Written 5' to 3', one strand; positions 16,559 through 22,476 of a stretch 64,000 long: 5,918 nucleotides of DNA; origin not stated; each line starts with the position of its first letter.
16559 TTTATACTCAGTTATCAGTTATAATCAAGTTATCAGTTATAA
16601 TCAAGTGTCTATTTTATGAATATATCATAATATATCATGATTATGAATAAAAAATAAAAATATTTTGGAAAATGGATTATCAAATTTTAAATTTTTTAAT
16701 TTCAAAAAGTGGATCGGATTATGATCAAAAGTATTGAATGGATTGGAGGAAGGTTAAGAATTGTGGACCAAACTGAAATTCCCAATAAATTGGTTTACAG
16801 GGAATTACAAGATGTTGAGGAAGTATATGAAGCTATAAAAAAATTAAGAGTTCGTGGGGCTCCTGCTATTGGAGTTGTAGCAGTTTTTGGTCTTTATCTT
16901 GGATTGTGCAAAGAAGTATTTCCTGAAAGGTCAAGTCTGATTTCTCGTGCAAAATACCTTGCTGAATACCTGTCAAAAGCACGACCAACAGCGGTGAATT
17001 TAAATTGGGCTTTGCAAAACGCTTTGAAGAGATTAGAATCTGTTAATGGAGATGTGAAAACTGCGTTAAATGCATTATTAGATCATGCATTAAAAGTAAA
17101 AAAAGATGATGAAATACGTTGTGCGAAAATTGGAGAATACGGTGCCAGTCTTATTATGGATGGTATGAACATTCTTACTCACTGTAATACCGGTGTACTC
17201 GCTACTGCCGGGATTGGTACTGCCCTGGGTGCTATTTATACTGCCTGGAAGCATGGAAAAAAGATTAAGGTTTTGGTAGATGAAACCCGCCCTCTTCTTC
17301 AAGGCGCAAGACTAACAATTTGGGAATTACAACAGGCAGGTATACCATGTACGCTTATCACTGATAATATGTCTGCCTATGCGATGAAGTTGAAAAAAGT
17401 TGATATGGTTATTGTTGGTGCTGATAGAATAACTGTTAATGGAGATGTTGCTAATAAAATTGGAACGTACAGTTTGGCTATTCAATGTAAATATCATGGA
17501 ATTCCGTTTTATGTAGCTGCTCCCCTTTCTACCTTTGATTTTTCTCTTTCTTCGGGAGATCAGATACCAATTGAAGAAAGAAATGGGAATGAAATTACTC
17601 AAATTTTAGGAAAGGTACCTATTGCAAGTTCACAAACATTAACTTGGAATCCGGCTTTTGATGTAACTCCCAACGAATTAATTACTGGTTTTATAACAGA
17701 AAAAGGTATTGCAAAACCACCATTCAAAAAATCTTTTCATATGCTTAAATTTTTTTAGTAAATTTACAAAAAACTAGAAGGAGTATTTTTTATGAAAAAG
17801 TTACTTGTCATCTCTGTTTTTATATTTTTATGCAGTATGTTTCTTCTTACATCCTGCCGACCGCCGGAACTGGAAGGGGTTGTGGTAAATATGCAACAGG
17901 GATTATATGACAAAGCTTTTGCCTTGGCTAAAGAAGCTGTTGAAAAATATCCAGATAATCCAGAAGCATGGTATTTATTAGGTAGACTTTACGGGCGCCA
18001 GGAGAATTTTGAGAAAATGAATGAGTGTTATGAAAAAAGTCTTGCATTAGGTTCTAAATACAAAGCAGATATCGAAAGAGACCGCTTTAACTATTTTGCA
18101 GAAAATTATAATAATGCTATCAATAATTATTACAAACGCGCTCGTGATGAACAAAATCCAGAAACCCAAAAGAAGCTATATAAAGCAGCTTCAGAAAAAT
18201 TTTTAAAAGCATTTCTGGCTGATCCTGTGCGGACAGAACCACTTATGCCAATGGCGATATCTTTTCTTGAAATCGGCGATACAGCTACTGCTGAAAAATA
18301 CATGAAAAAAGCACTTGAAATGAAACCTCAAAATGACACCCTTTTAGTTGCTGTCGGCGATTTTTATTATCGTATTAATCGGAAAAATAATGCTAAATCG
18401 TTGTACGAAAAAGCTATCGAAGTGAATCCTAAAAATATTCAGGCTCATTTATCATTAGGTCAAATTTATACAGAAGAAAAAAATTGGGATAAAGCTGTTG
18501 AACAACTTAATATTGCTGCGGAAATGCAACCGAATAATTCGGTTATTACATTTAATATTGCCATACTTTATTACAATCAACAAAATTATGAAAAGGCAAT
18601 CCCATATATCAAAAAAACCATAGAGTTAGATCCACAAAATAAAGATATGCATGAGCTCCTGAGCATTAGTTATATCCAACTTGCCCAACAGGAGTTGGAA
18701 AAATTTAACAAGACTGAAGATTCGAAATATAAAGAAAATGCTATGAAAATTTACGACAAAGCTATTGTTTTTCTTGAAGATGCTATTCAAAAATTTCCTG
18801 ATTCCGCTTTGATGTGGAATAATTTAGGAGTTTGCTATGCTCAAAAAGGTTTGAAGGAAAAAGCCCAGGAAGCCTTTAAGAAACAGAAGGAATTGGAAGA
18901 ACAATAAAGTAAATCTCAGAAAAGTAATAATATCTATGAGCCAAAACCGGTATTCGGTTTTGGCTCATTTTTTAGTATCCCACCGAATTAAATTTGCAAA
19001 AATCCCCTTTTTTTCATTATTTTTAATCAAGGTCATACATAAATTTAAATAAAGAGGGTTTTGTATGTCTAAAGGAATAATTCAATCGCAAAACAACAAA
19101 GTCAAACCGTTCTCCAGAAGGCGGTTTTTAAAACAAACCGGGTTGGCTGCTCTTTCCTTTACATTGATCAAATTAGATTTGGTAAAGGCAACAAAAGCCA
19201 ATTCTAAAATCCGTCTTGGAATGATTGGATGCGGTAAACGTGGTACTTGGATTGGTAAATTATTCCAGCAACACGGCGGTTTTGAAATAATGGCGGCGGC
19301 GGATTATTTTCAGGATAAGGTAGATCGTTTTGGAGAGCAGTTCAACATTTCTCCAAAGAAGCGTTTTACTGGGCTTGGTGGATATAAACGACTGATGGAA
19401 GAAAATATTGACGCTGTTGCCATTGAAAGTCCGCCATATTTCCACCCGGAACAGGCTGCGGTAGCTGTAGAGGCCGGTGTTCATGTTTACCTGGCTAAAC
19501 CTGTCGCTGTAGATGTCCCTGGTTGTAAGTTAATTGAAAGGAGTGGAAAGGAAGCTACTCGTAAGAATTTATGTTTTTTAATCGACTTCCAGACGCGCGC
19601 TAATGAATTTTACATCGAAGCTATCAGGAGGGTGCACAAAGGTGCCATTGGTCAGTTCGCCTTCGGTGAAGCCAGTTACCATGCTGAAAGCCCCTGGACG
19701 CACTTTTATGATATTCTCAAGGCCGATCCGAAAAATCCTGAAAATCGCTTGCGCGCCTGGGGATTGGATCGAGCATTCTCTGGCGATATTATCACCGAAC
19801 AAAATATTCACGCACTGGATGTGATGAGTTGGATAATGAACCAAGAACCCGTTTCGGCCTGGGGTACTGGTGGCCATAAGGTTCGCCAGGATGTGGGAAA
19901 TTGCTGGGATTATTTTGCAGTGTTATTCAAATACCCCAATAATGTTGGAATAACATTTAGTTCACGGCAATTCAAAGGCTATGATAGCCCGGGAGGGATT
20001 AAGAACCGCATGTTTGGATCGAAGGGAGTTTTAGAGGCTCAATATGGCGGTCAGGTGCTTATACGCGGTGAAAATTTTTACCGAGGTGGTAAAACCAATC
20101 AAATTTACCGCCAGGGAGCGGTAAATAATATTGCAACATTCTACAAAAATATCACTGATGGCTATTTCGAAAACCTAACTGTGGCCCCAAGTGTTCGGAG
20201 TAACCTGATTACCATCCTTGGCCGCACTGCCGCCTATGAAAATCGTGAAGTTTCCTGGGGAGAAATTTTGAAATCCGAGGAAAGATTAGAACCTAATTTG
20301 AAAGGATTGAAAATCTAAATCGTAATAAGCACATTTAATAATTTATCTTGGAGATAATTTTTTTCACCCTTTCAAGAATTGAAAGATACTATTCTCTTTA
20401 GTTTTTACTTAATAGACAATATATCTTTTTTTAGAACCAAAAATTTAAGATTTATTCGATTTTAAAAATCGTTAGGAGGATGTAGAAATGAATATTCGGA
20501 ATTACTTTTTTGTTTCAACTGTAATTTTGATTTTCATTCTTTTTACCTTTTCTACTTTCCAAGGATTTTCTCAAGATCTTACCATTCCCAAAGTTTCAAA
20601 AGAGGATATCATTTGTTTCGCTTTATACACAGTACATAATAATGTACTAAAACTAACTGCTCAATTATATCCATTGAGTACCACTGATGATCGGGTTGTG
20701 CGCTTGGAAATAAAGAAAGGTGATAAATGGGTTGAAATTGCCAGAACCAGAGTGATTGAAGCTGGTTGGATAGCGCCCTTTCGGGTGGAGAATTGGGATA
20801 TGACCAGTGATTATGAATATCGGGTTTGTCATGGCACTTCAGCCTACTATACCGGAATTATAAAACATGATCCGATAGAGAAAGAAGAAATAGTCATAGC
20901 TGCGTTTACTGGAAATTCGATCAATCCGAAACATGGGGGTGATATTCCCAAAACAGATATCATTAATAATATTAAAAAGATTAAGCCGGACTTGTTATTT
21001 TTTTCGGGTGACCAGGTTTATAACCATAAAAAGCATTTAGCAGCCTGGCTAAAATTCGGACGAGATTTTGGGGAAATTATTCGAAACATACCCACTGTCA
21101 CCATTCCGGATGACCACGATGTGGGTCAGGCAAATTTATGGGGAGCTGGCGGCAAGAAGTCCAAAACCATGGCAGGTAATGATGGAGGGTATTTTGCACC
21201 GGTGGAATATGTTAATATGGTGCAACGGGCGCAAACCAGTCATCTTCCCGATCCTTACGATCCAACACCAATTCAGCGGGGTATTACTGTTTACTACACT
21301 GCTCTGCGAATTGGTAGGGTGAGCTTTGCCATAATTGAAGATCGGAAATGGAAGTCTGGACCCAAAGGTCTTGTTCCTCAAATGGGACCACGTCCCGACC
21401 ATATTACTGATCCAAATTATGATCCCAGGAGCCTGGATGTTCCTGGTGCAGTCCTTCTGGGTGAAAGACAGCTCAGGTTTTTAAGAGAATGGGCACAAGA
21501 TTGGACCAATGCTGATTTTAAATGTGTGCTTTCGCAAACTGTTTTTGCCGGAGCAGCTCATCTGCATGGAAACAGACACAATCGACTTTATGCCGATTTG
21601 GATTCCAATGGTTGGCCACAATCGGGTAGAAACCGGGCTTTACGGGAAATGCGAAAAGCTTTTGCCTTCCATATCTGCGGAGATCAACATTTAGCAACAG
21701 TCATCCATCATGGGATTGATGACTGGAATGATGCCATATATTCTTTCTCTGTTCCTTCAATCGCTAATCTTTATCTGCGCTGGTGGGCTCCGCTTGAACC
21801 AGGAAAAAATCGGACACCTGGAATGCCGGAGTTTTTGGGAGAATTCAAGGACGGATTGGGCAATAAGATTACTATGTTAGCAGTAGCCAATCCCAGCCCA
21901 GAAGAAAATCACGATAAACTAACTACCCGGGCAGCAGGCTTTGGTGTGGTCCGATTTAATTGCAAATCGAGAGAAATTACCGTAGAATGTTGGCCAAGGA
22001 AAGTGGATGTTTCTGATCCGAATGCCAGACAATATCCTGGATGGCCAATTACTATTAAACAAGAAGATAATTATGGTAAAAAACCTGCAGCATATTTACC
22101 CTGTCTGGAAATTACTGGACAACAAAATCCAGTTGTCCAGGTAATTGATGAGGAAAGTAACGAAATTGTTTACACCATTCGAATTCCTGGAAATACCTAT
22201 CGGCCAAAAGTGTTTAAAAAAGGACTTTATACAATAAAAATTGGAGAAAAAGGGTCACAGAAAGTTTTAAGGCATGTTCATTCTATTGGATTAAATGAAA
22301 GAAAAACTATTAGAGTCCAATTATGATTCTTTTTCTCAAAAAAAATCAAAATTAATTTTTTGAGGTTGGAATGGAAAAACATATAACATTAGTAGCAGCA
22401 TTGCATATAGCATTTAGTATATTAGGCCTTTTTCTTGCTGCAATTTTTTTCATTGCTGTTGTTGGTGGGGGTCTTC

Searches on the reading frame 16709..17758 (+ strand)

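Call 27: search_protein_families(library=pfam, proteins=[window:16709-17758:+], max_evalue=0.001)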
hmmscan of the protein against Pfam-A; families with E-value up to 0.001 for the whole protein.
window:16709-17758:+ (349 aa): 1 family
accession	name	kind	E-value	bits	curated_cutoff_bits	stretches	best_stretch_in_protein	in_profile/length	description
PF01008.23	IF-2B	-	1.1e-86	291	22.4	1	48-337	2-280/280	Initiation factor 2 subunit family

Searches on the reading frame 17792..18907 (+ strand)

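Call 27: search_protein_families(library=pfam, proteins=[window:17792-18907:+], max_evalue=0.001)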
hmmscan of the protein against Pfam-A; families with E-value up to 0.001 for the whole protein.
window:17792-18907:+ (371 aa): 27 families (the best 25 are shown)
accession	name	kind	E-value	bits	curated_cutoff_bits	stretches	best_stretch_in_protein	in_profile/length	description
PF07719.23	TPR_2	-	6.5e-32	107.4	27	1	254-283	5-34/34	Tetratricopeptide repeat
PF14559.12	TPR_19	-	1.6e-31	108.8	25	3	200-249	9-58/68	Tetratricopeptide repeat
PF13432.12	TPR_16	-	5.3e-29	100.7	32.7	2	193-249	8-64/65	Tetratricopeptide repeat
PF00515.34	TPR_1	-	8.4e-29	98.6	27.8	2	254-283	5-34/34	Tetratricopeptide repeat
PF13431.12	TPR_17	-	1.1e-28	97.5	24.4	2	204-236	1-33/34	Tetratricopeptide repeat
PF13428.12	TPR_14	-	6.4e-28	94.8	23.5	1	34-66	12-44/44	Tetratricopeptide repeat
PF13181.12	TPR_8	-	1.1e-27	94.3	25.7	4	254-283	5-34/34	Tetratricopeptide repeat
PF13424.12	TPR_12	-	1.6e-21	76.7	30.1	1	218-281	5-76/77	Tetratricopeptide repeat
PF13414.12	TPR_11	-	1.7e-20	72.8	26.8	3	189-226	1-38/42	TPR repeat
PF13176.12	TPR_7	-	7e-18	63.6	27.9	0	255-283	4-34/36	Tetratricopeptide repeat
PF23914.1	TPR_CcmH_CycH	-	7.4e-17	62.1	42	2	189-284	57-155/158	Cytochrome c-type biogenesis protein H TPR domain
PF13174.12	TPR_6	-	1.7e-16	60.1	26.3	0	254-282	4-32/33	Tetratricopeptide repeat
PF12895.13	ANAPC3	-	2.3e-15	57.1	27.2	1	163-239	4-79/82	Anaphase-promoting complex, cyclosome, subunit 3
PF13371.12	TPR_9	-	2.1e-14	53.7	35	1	222-289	1-68/73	Tetratricopeptide repeat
PF01239.28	PPTA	-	1.8e-11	43.5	29.5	0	39-67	1-29/32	Protein prenyltransferase alpha subunit repeat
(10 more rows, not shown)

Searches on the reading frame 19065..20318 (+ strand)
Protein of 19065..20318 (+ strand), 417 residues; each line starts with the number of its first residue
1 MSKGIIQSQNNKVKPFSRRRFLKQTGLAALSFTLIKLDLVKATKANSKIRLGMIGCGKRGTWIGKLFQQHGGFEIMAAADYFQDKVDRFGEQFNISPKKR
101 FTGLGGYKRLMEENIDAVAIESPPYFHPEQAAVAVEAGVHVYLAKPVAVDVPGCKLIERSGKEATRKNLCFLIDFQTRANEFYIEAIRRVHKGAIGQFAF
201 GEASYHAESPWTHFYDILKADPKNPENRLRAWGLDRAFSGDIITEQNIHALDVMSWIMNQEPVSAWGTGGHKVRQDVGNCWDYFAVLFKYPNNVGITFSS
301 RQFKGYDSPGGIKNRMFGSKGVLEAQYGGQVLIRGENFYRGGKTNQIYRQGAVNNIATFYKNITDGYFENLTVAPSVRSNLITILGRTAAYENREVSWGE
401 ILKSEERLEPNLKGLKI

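Call 27: search_protein_families(library=pfam, proteins=[window:19065-20318:+], max_evalue=0.001)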
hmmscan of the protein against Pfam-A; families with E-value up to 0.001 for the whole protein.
window:19065-20318:+ (417 aa): 3 families
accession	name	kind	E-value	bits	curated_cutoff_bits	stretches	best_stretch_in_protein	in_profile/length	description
PF01408.29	GFO_IDH_MocA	-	5.9e-12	46.8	24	1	49-157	1-105/120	Oxidoreductase family, NAD-binding Rossmann fold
PF22725.1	GFO_IDH_MocA_C3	-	5.6e-11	43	27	1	186-323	4-123/124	GFO/IDH/MocA C-terminal domain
PF02894.22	GFO_IDH_MocA_C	-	3.1e-06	27.6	22.9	1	221-324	21-128/218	Oxidoreductase family, C-terminal alpha/beta domain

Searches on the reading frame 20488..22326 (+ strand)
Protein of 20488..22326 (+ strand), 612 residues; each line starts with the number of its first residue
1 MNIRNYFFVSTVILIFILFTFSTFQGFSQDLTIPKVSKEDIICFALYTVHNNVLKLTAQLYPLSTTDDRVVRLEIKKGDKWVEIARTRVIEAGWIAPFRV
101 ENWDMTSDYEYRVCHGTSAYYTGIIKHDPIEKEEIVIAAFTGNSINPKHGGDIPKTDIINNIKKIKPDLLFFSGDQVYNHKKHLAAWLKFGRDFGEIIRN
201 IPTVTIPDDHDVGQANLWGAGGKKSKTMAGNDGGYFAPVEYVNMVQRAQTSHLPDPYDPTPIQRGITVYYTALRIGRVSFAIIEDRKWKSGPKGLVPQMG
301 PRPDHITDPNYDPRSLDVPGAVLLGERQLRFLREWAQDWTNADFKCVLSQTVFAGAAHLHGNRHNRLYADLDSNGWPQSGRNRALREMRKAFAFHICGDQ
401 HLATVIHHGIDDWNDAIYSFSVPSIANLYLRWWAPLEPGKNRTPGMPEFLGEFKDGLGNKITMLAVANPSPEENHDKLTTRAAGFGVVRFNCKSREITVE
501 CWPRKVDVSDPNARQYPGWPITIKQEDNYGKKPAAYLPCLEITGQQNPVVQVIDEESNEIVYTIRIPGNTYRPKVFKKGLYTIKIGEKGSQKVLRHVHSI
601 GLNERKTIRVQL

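Call 27: search_protein_families(library=pfam, proteins=[window:20488-22326:+], max_evalue=0.001)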
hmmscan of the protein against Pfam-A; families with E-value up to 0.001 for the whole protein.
window:20488-22326:+ (612 aa): 1 family
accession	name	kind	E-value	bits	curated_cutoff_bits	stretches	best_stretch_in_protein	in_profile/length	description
PF09423.15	PhoD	-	9.5e-09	35.3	27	1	192-408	77-271/343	PhoD-like phosphatase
